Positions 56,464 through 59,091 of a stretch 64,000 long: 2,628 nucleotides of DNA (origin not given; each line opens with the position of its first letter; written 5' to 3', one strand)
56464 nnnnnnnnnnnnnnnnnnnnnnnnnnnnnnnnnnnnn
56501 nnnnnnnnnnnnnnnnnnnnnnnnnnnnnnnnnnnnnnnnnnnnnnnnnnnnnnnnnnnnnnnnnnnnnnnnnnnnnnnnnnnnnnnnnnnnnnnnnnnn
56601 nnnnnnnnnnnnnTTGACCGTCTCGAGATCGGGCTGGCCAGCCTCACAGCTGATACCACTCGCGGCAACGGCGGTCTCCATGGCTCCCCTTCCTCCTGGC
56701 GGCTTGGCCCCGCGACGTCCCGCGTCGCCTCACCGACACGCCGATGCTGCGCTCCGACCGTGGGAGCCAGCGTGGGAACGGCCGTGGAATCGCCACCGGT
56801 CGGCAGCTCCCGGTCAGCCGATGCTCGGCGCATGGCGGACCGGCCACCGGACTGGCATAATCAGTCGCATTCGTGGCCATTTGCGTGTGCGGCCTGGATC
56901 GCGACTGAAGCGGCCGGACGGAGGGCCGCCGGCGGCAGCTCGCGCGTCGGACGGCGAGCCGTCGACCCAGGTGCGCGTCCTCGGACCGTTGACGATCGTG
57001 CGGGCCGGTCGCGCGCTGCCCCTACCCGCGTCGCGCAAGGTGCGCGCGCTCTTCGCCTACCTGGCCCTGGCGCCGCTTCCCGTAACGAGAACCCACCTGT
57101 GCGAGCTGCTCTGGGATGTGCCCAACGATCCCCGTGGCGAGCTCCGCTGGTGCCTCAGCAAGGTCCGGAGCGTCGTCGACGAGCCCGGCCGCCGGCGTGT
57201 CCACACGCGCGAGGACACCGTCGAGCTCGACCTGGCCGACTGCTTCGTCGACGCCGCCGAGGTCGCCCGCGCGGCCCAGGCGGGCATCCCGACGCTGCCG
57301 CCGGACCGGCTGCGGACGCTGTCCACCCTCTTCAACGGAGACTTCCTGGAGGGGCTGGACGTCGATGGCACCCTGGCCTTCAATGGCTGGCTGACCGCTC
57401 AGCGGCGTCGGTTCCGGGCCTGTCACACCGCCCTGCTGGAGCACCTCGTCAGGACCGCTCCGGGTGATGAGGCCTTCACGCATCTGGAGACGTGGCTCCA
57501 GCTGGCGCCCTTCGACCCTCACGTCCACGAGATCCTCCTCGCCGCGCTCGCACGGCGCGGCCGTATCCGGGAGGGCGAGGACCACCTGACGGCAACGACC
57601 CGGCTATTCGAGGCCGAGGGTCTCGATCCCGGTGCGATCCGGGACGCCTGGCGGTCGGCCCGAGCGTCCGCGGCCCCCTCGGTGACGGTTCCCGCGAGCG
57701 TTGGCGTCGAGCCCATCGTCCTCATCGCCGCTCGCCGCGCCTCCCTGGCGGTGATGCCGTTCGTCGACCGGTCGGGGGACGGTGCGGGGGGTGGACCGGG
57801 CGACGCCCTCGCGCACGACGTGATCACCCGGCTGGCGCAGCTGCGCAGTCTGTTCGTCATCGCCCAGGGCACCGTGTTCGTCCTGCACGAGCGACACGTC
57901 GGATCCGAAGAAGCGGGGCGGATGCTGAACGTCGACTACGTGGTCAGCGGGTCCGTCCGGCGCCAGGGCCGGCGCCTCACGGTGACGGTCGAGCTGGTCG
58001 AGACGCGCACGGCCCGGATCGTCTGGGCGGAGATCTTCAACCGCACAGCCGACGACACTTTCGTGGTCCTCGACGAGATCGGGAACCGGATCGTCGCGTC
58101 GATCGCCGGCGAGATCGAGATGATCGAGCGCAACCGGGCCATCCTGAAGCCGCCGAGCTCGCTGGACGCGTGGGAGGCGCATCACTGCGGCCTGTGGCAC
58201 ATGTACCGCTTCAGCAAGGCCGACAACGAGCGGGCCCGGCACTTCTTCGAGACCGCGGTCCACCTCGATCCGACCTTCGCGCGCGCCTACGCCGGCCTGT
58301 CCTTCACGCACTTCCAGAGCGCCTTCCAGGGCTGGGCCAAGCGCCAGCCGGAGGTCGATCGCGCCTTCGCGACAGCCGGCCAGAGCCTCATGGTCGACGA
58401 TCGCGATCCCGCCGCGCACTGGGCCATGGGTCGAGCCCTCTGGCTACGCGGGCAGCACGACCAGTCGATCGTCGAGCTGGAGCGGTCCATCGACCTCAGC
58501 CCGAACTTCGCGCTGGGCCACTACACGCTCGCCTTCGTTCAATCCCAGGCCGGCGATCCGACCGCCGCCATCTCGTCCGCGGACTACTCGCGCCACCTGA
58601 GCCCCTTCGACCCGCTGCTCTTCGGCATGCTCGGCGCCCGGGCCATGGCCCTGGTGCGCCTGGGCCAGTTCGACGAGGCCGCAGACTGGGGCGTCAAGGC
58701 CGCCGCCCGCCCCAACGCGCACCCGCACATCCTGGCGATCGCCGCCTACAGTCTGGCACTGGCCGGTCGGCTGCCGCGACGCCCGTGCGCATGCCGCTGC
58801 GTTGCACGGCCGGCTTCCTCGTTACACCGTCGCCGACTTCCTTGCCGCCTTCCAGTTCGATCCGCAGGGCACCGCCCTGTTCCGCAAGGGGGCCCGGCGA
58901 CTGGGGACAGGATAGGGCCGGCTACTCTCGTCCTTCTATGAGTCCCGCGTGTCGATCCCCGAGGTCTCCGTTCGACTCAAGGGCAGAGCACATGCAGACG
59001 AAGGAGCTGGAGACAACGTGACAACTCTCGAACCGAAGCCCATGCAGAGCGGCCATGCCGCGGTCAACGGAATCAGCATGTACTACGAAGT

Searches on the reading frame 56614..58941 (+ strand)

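Call 16: search_protein_families(library=pfam, proteins=[window:56614-58941:+], max_evalue=0.001)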
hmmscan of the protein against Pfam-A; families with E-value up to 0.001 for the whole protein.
window:56614-58941:+ (775 aa): 9 families
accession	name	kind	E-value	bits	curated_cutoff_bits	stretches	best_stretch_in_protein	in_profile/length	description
PF07719.23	TPR_2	-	5.5e-10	39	27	0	599-631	1-33/34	Tetratricopeptide repeat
PF13414.12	TPR_11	-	1.2e-08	34.9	26.8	1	606-647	1-42/42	TPR repeat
PF03704.23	BTAD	-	1.3e-07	32.5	22.1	1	211-341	6-136/146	Bacterial transcriptional activator domain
PF13431.12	TPR_17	-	2.1e-06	28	24.4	0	622-653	2-33/34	Tetratricopeptide repeat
PF13428.12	TPR_14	-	7.8e-06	26.5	23.5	0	599-640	1-42/44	Tetratricopeptide repeat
PF14559.12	TPR_19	-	2.7e-05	24.8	25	0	610-653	2-45/68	Tetratricopeptide repeat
PF13181.12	TPR_8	-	9.7e-05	22.7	25.7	0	601-631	3-33/34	Tetratricopeptide repeat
PF07721.20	TPR_4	-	0.00013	22.7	27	0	599-618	1-20/26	Tetratricopeptide repeat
PF00515.34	TPR_1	-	0.00033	20.8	27.8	0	605-632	7-34/34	Tetratricopeptide repeat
